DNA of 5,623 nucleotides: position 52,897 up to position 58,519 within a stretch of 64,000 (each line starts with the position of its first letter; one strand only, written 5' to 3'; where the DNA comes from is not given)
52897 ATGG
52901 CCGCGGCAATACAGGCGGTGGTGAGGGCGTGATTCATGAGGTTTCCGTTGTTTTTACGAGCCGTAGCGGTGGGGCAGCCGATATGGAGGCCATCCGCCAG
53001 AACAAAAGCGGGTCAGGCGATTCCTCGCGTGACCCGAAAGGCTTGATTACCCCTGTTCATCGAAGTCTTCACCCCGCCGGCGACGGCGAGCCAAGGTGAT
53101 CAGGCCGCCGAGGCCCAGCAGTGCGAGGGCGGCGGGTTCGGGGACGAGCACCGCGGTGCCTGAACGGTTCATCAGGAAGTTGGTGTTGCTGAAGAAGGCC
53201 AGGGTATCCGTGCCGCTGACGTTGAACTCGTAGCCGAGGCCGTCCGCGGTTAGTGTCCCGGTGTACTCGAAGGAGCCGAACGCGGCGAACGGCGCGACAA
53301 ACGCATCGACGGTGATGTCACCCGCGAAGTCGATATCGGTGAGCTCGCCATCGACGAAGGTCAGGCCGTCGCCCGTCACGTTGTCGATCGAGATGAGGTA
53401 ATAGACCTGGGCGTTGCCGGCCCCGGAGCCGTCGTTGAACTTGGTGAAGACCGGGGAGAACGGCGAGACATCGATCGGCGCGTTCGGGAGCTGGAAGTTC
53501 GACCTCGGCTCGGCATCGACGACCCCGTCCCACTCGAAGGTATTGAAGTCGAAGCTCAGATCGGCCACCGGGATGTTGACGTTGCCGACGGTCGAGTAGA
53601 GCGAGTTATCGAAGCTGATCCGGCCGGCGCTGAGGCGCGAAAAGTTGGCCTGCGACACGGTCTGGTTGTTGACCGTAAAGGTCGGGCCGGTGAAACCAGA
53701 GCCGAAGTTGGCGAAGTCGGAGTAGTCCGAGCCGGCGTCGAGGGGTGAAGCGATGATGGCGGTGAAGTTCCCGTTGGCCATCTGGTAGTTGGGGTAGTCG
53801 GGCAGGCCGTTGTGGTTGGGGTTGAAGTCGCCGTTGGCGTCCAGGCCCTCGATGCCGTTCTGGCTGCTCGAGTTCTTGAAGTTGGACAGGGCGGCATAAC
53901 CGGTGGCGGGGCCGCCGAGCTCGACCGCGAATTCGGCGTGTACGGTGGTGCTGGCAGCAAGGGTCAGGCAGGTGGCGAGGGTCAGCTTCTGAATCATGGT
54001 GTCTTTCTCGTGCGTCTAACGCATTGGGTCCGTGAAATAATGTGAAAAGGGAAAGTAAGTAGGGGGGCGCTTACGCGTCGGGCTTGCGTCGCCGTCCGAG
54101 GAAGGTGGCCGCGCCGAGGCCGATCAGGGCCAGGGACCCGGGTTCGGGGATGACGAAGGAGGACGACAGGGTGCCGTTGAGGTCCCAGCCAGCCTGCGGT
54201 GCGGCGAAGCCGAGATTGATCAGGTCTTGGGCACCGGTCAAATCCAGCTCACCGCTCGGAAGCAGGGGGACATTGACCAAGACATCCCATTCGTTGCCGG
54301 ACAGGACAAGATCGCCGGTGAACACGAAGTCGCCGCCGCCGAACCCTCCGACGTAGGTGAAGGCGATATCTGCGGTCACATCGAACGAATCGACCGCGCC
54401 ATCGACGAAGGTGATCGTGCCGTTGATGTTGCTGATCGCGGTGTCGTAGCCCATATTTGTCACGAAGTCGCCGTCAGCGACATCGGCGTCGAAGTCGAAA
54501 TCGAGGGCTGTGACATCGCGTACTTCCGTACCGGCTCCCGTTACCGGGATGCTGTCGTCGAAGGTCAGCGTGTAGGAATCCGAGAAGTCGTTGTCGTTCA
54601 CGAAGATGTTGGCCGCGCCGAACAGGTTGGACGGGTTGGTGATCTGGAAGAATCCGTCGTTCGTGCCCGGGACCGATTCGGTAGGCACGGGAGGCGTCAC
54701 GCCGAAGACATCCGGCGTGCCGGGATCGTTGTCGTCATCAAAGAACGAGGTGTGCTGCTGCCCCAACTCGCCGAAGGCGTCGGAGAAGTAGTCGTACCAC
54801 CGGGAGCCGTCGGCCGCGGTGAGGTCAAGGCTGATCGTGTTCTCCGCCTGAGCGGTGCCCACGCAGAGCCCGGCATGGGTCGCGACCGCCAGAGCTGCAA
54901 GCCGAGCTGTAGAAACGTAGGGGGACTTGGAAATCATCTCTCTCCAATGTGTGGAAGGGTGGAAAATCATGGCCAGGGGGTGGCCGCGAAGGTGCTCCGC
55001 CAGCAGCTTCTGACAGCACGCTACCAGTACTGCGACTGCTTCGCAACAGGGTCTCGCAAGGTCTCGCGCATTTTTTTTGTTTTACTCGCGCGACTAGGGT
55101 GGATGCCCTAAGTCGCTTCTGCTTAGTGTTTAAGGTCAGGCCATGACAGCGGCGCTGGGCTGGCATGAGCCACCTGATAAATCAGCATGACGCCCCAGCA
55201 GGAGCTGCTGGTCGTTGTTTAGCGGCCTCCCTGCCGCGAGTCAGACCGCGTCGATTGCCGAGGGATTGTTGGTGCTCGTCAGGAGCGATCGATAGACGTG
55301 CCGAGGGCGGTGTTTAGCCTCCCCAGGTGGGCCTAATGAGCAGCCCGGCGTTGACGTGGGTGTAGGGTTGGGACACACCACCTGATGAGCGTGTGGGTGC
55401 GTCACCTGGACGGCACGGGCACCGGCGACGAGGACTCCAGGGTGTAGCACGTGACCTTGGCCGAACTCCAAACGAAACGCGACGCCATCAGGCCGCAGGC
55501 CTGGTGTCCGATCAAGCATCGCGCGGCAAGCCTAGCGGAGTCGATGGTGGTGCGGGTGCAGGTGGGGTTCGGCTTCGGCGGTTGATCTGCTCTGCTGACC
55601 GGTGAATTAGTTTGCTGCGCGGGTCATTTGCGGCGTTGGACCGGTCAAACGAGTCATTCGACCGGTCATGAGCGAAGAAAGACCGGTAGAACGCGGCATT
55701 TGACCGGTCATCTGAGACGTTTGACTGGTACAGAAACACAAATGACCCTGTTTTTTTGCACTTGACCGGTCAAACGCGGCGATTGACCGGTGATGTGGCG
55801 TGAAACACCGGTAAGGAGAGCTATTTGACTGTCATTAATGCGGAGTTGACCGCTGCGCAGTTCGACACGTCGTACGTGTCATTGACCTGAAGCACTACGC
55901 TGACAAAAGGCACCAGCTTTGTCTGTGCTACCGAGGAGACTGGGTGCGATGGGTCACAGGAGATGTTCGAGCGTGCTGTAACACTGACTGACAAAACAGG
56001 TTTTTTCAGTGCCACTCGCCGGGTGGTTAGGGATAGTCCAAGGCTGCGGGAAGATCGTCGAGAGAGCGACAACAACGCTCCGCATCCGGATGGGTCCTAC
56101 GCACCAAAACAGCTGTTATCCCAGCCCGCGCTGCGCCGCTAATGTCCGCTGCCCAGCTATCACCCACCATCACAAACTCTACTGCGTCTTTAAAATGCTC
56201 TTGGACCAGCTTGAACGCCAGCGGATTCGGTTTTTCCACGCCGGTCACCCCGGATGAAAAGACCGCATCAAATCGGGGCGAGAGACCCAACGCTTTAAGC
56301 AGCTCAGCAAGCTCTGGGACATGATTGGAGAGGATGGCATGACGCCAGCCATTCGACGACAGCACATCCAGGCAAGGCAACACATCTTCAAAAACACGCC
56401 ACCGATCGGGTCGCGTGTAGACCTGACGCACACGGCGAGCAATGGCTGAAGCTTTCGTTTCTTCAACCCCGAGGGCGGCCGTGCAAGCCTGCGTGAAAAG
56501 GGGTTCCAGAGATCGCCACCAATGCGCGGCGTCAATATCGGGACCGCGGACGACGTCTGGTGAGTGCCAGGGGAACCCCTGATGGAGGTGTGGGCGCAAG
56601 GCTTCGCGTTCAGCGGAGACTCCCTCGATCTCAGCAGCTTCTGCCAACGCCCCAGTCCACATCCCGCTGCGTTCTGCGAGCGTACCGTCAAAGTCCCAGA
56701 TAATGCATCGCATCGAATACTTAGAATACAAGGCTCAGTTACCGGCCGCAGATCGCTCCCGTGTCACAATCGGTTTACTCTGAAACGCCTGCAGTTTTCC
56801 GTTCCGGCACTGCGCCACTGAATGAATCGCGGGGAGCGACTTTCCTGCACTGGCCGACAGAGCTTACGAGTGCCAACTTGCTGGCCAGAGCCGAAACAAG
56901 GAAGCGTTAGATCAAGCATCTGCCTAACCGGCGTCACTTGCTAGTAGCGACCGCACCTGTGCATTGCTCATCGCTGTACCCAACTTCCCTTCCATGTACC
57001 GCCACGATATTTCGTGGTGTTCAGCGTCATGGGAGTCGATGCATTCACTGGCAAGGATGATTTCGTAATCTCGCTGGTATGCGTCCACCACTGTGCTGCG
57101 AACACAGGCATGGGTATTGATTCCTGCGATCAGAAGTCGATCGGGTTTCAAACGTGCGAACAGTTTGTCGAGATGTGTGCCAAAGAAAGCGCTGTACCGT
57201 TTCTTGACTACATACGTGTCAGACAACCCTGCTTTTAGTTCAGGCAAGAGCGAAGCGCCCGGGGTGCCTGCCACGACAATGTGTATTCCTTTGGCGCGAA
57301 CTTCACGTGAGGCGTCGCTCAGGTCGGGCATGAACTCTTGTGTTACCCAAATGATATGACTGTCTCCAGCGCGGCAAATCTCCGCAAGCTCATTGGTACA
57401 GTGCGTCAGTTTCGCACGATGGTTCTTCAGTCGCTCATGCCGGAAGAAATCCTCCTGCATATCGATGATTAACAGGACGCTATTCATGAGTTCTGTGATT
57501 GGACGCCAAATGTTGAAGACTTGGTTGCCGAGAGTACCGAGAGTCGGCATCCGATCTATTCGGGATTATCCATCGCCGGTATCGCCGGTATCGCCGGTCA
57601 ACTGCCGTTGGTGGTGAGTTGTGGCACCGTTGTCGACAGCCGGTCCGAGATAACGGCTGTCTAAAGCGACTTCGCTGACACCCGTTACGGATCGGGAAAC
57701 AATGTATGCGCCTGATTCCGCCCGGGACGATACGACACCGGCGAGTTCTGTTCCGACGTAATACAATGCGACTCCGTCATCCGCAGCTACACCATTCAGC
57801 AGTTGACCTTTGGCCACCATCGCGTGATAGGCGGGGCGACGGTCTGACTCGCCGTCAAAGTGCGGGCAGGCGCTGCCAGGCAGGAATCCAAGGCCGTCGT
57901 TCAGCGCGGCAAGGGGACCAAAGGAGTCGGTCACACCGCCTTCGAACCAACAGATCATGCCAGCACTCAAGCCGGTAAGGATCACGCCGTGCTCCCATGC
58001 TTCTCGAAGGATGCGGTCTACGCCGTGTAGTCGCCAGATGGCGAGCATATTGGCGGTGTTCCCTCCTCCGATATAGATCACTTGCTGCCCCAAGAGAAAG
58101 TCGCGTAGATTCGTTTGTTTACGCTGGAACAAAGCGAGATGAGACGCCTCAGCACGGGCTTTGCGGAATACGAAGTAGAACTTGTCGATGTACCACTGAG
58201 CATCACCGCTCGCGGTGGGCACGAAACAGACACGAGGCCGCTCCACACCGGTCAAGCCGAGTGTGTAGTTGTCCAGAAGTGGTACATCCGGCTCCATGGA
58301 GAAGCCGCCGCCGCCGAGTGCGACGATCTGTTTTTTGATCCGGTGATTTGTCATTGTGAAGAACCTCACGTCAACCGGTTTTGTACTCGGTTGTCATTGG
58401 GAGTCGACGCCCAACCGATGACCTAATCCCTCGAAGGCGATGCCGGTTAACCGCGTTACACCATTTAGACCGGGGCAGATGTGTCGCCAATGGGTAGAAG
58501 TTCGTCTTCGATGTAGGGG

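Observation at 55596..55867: Strictly phased array of 13 x 21-bp units centred on the palindrome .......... (candidate protein-binding platform)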

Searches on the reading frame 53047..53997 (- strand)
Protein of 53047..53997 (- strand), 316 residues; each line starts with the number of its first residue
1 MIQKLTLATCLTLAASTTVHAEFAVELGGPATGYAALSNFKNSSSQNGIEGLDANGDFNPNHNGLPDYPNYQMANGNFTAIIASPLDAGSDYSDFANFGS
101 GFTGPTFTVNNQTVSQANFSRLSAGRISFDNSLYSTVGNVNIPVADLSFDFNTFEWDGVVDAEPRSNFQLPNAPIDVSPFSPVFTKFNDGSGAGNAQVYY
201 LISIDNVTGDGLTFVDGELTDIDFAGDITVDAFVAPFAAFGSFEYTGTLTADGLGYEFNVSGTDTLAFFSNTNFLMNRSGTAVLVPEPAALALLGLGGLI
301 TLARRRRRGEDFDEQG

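Call 9: search_protein_families(library=pfam, proteins=[window:53047-53997:-])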
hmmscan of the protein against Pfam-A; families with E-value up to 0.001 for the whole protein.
window:53047-53997:- (316 aa): 1 family
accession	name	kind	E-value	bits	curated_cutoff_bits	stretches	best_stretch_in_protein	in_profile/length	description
PF07589.16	PEP-CTERM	-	2.5e-05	24.6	20.7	1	285-307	2-24/24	PEP-CTERM motif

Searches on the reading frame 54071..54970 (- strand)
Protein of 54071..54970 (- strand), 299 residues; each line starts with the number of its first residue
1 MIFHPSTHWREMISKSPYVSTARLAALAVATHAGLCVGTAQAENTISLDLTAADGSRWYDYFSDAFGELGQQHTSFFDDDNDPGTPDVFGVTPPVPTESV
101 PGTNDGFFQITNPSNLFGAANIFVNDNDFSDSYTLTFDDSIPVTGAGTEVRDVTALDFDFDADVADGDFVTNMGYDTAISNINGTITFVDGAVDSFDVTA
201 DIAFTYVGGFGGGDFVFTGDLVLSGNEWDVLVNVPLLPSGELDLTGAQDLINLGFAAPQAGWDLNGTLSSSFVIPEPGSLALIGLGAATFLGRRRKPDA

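Call 9: search_protein_families(library=pfam, proteins=[window:54071-54970:-])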
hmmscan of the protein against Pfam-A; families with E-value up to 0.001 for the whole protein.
window:54071-54970:- (299 aa): 1 family
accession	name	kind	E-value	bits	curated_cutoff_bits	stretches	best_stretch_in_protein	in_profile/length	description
PF07589.16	PEP-CTERM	-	1.7e-06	28.3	20.7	1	274-295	2-24/24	PEP-CTERM motif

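Call 18: find_encoding_contigs(protein=window:54071-54970:-, flank=10000, max_places=10)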
Protein window:54071-54970:- (299 aa): no gene with exactly this product is on record in the collection.

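Call 20: find_homologous_proteins(query=window:54071-54970:-)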
Query window:54071-54970:- (299 aa): 4 proteins with E <= 0.001 among 8000 candidates.
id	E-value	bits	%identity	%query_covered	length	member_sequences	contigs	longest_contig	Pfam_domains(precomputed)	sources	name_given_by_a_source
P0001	6.4e-185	632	100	96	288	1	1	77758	PF07589.17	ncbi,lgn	ncbi:MAG: PEP-CTERM sorting domain-containing protein [Planctomycetota bacterium]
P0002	3.0e-69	252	50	96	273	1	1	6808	-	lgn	-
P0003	8.7e-43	165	47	73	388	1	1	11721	-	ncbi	ncbi:MAG: hypothetical protein AAF596_00275 [Planctomycetota bacterium]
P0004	8.7e-11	60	28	87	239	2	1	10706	-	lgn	-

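Call 21: find_encoding_contigs(protein=P0001, flank=10000)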
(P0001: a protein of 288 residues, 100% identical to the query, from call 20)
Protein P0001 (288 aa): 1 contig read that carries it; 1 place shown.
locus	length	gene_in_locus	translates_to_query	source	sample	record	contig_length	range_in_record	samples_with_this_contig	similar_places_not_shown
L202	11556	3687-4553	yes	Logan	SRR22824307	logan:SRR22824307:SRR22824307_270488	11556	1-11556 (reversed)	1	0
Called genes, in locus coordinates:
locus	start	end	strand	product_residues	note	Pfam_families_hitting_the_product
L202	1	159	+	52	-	?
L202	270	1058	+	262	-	PF03575:Peptidase_S51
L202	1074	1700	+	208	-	PF00857:Isochorismatase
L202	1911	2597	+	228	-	PF00702:Hydrolase, PF12710:HAD, PF13419:HAD_2, PF13242:Hydrolase_like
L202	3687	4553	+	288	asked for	PF07589:PEP_exosort_dom (weak)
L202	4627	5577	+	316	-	PF07589:PEP_exosort_dom (faint)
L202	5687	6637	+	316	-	-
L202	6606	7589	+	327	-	PF07963:N_methyl, PF07596:SBP_bac_10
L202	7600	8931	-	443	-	-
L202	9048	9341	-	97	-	PF14542:Acetyltransf_CG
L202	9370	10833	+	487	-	-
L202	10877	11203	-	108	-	PF11950:DUF3467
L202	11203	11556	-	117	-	?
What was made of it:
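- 54071..54937 (-): First PEP-CTERM gene (P0001, 288 aa). The array lies 659-930 bp upstream of its start. calls 9, 20, 21
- No gene was called here in the independent assembly (call 21).
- Tried and rejected: This was solved through the homologue search (calls 20, 21).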

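Call 22: find_encoding_contigs(protein=P0002, flank=10000)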
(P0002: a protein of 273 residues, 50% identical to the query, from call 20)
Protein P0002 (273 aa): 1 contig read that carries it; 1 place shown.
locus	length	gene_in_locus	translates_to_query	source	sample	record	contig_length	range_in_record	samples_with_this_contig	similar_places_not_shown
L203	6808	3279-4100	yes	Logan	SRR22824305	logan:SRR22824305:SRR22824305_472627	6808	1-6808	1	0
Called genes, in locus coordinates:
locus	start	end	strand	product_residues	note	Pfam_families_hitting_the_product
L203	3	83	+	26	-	?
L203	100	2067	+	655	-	PF12708:Pect-lyase_RHGA_epim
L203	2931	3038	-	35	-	-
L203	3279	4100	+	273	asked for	-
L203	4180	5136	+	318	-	-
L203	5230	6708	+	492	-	-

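Call 23: find_encoding_contigs(protein=P0003, flank=10000)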
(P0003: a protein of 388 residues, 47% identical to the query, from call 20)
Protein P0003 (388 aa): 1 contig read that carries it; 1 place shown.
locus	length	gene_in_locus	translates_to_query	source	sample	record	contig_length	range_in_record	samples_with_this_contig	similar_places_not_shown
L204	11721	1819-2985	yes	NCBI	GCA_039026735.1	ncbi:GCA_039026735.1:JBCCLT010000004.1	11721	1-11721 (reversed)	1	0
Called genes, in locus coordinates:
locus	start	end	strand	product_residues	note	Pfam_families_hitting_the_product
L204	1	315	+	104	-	?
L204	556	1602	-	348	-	PF07596:SBP_bac_10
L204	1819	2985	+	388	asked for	-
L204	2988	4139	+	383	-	PF00144:Beta-lactamase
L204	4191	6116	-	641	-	PF00144:Beta-lactamase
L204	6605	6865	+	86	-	PF01978:TrmB (faint), PF12802:MarR_2 (weak), PF13412:HTH_24 (weak)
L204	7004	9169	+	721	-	PF00664:ABC_membrane (faint), PF00005:ABC_tran, PF00931:NB-ARC (faint)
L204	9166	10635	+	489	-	PF25893:HH_CzcB (weak)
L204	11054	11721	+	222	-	?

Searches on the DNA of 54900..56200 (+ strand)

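Call 7: search_rna_families(source=window, start=54900, end=56200, threshold=evalue, max_evalue=10)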
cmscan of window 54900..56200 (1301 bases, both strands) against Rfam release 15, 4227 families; matches with E-value up to 10: 3.
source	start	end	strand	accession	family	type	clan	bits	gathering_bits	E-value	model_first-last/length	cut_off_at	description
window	55638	55710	-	RF03934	mir-m107-1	Gene; miRNA;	-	18.5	83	2.5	1-65/65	no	mir-m107-1 microRNA precursor family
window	55017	55032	-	RF01707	JUMPstart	Cis-reg;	-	15.3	35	4.4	1-38/38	no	JUMPstart RNA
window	55378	55444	+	RF01142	sR19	Gene; snRNA; snoRNA; CD-box;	-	11.6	45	7.7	1-63/63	no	Small nucleolar RNA sR19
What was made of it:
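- On Known structured RNA family: The best hits have E=2.5-7.7, far below the gathering scores (call 7).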

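Call 12: search_dna_similar(query=window:55560-55900:+, collection=plasmids, mode=distant, max_evalue=1)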
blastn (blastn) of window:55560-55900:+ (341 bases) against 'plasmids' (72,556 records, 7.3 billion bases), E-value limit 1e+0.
No match.

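Call 13: search_dna_similar(query=window:55560-55900:+, collection=phages, mode=distant, max_evalue=1)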
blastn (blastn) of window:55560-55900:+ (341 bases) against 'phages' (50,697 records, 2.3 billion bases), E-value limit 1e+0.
No match.
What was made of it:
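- On Type II partition locus (parMRC): There is no blastn match in the plasmid or phage collections (calls 12, 13).
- Tried and rejected: blastn of the array against the plasmid and phage collections found no match (calls 12, 13).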

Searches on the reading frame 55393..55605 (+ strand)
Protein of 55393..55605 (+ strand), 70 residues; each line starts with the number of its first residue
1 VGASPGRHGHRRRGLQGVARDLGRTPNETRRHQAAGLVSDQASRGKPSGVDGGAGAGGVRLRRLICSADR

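Call 40: search_protein_families(library=pfam, max_evalue=0.1, proteins=[window:55393-55605:+])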
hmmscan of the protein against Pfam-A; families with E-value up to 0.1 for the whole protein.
window:55393-55605:+ (70 aa): 0 families

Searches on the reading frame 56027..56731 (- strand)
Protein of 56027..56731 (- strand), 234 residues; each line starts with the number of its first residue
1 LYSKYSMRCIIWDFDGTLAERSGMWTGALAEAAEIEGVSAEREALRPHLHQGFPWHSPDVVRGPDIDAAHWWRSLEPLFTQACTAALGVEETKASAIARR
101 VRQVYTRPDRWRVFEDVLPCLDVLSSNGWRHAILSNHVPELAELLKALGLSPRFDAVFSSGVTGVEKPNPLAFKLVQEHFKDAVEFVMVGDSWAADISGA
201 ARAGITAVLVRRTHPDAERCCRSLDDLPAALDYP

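Call 9: search_protein_families(library=pfam, proteins=[window:56027-56731:-])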
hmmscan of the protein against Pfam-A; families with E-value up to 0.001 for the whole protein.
window:56027-56731:- (234 aa): 4 families
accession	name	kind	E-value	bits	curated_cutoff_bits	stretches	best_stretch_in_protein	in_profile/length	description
PF00702.32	Hydrolase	-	6.5e-25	89.1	26.4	1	7-204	1-191/191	haloacid dehalogenase-like hydrolase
PF13419.12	HAD_2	-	4e-15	56.8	23.8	1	85-210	50-178/178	Haloacid dehalogenase-like hydrolase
PF13242.12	Hydrolase_like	-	1.6e-09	38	22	1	166-212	3-50/75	HAD-hyrolase-like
PF12710.13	HAD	-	7e-08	33.6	27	1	10-193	1-182/189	haloacid dehalogenase-like hydrolase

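Call 19: find_encoding_contigs(protein=window:56027-56731:-, flank=10000, max_places=10)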
Protein window:56027-56731:- (234 aa): no gene with exactly this product is on record in the collection.
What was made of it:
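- Tried and rejected: Exact look-ups with the window ORFs as first delimited found nothing, because the start codons were wrong (calls 18, 19).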

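Call 42: find_homologous_proteins(query=window:56027-56713:-)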
Query window:56027-56713:- (228 aa): 3285 proteins with E <= 0.001 among 6197 candidates; the best 120 are listed.
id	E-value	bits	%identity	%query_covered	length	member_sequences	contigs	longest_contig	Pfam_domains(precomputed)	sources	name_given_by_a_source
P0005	3.8e-152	522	100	100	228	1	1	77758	PF13419.13,PF00702.33,PF13242.13,PF12710.14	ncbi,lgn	ncbi:MAG: HAD family hydrolase [Planctomycetota bacterium]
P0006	7.8e-77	276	56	98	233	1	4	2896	PF13419.13,PF00702.33,PF13242.13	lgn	-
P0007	8.9e-77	276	56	99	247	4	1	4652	PF13419.13,PF00702.33,PF13242.13,PF12710.14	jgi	jgi:putative hydrolase of the HAD superfamily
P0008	6.9e-75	270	54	99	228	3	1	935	PF13419.13,PF00702.33,PF13242.13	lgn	-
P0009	7.9e-75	269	55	99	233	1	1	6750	PF13419.13,PF00702.33,PF13242.13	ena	-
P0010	3.4e-74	267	55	98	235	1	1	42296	PF13419.13,PF00702.33,PF13242.13,PF12710.14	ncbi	-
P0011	3.2e-73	264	55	97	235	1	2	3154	PF13419.13,PF00702.33,PF13242.13,PF12710.14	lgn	-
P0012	8.8e-72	259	53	96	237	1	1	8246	PF13419.13,PF00702.33,PF13242.13,PF12710.14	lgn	-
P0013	3.4e-71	257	53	98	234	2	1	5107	PF13419.13,PF00702.33,PF13242.13,PF12710.14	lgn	-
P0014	3.9e-71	257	53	98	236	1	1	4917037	PF13419.13,PF00702.33,PF13242.13,PF12710.14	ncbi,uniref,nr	ncbi:HAD family hydrolase [Luteolibacter sp. SL250]|uniref:HAD family hydrolase n=1 Tax=Luteolibacte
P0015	5.5e-71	257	52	99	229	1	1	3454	PF13419.13,PF00702.33,PF13242.13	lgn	-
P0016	1.1e-70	256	52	98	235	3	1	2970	PF13419.13,PF00702.33,PF13242.13,PF12710.14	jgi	jgi:putative hydrolase of the HAD superfamily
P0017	1.2e-69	252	52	99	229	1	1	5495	PF13419.13,PF00702.33,PF13242.13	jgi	jgi:putative hydrolase of the HAD superfamily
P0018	1.4e-69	252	52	99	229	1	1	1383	PF13419.13,PF00702.33,PF13242.13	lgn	-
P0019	4.3e-69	251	49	99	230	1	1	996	PF13419.13,PF00702.33,PF13242.13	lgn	-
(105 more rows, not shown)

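Call 43: find_encoding_contigs(protein=P0010, flank=6000, max_places=2)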
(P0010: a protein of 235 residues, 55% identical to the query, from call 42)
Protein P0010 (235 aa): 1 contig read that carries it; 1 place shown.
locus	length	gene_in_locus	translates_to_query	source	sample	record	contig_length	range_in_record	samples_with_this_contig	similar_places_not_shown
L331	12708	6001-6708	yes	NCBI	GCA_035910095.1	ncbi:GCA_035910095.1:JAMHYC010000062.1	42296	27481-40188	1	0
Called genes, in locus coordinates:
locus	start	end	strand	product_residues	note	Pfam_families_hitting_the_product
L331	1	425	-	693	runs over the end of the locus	PF12831:FAD_oxidored, PF25275:Golvesin_C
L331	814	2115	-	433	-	PF07586:HXXSHH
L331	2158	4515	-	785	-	PF07635:PSCyt1, PF07626:PSD3, PF16841:CBM60, PF07637:PSD5, PF07631:PSD4, PF07627:PSCyt3, PF07624:PSD2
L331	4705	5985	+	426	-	PF02403:Seryl_tRNA_N, PF00587:tRNA-synt_2b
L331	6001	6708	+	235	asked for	PF00702:Hydrolase, PF12710:HAD (weak), PF13419:HAD_2, PF13242:Hydrolase_like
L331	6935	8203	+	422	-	PF07586:HXXSHH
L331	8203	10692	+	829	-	PF07626:PSD3, PF07637:PSD5, PF07631:PSD4, PF07627:PSCyt3, PF07624:PSD2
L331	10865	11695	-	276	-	PF00072:Response_reg, PF08281:Sigma70_r4_2 (faint), PF00196:GerE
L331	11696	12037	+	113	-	PF00042:Globin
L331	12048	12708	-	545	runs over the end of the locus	PF01590:GAF, PF00989:PAS (weak), PF13188:PAS_8 (faint), PF08448:PAS_4, PF13426:PAS_9 (weak), PF00512:HisKA, PF02518:HATPase_c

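Call 44: find_encoding_contigs(protein=P0012, flank=6000, max_places=2)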
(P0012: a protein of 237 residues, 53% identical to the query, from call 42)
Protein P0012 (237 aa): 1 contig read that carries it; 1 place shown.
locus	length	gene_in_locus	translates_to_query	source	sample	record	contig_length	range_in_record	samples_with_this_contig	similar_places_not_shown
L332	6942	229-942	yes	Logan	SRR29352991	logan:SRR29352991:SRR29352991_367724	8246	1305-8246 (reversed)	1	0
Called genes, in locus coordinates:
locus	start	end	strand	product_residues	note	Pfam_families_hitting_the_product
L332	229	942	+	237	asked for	PF00702:Hydrolase, PF12710:HAD, PF13419:HAD_2, PF13242:Hydrolase_like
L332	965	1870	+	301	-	-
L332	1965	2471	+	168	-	-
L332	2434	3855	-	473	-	PF26769:HAMP_PhoQ (weak), PF00512:HisKA, PF02518:HATPase_c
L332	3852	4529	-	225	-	PF00072:Response_reg, PF00486:Trans_reg_C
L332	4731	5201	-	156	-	PF11396:PepSY_like (faint)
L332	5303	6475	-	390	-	-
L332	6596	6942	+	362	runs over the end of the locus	PF08327:AHSA1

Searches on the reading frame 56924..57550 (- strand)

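Call 9: search_protein_families(library=pfam, proteins=[window:56924-57550:-])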
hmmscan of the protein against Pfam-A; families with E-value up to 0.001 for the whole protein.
window:56924-57550:- (208 aa): 1 family
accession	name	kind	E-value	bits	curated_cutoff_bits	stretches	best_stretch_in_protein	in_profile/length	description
PF00857.26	Isochorismatase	-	2.3e-38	132.4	27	1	24-197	1-174/175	Isochorismatase domain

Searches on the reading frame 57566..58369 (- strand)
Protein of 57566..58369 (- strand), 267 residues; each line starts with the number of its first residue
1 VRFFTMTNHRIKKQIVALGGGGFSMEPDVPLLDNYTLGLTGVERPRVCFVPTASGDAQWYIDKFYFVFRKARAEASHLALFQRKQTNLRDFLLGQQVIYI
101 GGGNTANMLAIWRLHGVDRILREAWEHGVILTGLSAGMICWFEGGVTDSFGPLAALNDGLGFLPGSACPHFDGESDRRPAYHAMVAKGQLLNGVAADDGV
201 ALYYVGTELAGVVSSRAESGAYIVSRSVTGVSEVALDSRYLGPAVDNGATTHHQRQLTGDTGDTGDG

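Call 9: search_protein_families(library=pfam, proteins=[window:57566-58369:-])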
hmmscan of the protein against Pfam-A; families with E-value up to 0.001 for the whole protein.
window:57566-58369:- (267 aa): 1 family
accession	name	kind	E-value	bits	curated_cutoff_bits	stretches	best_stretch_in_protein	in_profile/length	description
PF03575.23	Peptidase_S51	-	8.9e-48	163.1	23.9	1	15-209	1-203/206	Peptidase family S51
